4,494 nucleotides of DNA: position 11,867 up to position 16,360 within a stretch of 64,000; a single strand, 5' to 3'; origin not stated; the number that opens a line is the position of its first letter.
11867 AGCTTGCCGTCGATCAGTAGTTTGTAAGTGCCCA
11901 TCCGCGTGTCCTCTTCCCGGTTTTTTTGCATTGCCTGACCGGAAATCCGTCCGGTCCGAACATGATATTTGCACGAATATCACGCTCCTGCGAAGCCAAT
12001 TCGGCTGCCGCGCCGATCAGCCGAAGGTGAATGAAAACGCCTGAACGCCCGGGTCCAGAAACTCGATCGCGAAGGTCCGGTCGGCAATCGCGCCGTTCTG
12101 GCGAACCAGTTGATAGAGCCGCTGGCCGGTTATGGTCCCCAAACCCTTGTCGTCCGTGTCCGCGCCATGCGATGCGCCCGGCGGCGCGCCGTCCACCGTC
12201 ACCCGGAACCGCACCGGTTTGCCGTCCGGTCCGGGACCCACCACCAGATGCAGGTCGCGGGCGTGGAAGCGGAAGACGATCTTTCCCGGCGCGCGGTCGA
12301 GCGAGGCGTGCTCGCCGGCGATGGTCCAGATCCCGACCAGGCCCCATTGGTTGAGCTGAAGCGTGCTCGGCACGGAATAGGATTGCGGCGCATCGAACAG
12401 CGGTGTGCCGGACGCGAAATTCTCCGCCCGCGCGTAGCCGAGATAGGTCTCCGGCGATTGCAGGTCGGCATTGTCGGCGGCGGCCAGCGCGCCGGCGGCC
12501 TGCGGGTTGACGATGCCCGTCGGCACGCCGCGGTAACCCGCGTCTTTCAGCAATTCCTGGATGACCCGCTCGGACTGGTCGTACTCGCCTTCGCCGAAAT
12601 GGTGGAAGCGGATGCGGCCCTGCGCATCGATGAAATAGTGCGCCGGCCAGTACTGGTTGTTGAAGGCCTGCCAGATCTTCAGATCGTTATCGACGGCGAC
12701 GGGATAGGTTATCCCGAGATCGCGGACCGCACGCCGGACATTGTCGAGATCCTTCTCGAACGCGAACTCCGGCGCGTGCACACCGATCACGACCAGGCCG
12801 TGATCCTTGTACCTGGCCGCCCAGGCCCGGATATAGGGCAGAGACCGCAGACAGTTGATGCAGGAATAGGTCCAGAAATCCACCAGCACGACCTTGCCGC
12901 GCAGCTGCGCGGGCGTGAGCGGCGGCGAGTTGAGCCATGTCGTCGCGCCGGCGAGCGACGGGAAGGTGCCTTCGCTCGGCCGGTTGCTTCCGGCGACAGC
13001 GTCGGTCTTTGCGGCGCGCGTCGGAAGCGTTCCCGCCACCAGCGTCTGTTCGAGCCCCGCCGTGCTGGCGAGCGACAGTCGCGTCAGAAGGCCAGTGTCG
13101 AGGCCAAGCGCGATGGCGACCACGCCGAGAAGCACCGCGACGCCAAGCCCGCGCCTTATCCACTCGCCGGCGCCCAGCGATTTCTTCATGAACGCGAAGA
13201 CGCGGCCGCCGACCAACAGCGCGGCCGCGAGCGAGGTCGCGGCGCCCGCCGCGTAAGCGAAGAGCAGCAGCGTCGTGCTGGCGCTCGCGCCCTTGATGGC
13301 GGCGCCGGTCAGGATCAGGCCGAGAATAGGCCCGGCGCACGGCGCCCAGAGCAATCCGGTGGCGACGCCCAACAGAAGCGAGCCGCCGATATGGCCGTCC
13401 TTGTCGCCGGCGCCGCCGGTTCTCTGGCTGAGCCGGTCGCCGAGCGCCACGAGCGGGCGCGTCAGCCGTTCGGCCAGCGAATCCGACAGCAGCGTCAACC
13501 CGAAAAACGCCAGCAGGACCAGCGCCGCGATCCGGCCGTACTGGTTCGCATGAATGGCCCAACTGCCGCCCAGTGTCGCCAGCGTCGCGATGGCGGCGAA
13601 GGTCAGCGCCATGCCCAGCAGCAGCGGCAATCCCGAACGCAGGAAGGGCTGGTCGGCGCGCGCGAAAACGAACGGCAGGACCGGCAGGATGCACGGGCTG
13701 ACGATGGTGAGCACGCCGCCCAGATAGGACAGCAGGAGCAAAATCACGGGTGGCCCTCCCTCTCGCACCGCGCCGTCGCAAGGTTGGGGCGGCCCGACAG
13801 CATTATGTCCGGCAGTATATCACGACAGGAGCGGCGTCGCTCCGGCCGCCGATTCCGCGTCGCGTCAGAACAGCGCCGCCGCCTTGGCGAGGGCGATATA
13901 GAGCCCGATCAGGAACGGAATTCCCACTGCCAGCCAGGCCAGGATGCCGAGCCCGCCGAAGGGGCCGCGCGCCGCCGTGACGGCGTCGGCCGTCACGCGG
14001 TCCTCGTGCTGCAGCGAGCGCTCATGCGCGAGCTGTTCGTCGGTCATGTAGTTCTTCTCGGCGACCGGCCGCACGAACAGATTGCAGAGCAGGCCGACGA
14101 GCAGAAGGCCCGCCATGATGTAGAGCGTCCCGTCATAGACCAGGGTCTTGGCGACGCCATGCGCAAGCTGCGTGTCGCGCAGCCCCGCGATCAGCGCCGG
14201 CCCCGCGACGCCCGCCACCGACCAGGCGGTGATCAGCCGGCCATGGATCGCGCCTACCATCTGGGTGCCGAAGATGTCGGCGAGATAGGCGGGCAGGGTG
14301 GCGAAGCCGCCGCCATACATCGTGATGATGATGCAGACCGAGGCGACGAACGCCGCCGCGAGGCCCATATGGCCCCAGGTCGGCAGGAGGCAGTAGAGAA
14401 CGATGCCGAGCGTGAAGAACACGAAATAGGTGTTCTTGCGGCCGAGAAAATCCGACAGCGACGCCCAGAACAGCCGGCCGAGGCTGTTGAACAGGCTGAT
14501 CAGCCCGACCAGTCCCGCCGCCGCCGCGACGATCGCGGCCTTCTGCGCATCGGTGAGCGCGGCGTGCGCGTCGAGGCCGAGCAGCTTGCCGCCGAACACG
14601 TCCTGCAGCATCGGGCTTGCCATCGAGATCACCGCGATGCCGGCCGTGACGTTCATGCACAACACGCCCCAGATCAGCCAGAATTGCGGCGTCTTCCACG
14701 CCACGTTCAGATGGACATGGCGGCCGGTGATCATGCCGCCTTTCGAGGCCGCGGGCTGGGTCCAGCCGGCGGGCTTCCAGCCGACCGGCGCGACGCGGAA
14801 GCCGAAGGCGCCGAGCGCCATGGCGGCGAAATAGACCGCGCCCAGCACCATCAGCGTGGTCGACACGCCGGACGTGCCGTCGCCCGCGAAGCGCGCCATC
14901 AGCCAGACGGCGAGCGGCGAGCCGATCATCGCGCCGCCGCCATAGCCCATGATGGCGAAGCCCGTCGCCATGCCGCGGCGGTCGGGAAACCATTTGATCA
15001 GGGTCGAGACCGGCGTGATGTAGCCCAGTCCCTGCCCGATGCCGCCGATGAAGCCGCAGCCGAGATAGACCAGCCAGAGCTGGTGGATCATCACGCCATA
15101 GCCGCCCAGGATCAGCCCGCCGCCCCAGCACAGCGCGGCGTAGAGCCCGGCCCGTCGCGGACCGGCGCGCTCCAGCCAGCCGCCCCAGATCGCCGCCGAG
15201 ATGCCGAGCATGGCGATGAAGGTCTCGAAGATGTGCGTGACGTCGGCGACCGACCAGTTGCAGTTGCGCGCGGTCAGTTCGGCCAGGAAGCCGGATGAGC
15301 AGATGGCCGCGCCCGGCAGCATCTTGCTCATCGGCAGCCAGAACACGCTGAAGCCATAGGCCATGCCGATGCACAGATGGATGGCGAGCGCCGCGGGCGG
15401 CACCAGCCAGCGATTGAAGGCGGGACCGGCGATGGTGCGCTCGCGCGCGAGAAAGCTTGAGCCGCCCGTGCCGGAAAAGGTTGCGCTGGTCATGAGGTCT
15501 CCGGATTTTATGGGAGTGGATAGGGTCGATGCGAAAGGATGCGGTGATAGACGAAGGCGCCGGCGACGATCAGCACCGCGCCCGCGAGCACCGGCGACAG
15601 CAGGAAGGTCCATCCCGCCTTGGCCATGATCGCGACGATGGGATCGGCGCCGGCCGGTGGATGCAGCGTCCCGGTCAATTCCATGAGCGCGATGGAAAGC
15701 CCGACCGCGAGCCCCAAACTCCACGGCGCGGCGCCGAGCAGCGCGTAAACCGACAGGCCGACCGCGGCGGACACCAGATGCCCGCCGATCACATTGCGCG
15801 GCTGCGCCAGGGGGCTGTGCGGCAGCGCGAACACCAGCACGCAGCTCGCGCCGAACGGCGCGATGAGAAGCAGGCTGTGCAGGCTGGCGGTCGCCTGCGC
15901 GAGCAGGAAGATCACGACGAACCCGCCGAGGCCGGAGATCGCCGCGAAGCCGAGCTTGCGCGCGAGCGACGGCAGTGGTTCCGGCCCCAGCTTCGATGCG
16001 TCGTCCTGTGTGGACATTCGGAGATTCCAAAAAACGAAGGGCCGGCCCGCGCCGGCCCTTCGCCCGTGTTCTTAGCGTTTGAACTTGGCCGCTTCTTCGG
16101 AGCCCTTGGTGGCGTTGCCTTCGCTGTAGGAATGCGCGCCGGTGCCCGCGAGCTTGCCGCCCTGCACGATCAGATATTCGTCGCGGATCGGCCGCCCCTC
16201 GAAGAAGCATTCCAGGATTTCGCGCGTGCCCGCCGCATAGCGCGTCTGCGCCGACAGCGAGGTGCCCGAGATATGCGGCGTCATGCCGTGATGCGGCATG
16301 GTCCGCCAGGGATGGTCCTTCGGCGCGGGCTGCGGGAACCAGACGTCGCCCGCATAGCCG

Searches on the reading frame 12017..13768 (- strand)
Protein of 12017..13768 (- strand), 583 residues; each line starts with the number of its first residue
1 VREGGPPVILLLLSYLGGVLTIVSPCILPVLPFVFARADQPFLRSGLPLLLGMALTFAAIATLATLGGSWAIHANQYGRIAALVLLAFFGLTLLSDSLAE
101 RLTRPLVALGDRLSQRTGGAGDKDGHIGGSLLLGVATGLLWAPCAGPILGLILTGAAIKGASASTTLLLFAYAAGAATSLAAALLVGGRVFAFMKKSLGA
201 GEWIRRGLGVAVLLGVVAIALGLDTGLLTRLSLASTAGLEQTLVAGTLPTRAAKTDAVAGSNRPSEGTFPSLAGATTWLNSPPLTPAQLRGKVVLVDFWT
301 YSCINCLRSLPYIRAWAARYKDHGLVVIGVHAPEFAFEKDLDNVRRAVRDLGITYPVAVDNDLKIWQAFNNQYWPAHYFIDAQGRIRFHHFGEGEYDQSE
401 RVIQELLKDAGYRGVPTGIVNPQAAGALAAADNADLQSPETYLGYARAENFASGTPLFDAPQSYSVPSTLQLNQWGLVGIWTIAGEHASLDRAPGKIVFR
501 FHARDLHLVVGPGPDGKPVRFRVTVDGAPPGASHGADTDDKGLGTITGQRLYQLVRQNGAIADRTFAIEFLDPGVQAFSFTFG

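Call 71: search_protein_families(library=pfam, proteins=[window:12017-13768:-], max_evalue=0.001)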
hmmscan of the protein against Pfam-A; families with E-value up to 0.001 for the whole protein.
window:12017-13768:- (583 aa): 5 families
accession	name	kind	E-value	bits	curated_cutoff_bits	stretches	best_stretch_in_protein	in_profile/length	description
PF17991.7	Thioredoxin_10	-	1.8e-48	165.1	27.1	1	438-583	1-142/142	Thioredoxin like C-terminal domain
PF08534.16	Redoxin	-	2.4e-12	47.3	26.6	1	281-394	18-136/148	Redoxin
PF00578.27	AhpC-TSA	-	7.7e-12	45.7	26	1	287-388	21-123/124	AhpC/TSA family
PF13905.12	Thioredoxin_8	-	1.2e-07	32.5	27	1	291-386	1-94/94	Thioredoxin-like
PF02683.22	DsbD_TM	-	1.6e-06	28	27.1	1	10-212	3-207/219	Cytochrome C biogenesis protein transmembrane domain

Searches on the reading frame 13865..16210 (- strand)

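Call 71: search_protein_families(library=pfam, proteins=[window:13865-16210:-], max_evalue=0.001)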
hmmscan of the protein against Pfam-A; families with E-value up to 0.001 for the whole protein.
window:13865-16210:- (781 aa): 1 family
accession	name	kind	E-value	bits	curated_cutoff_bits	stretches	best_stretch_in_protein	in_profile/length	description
PF07690.21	MFS_1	-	1.6e-32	113.3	33.4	2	306-671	16-347/347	Major Facilitator Superfamily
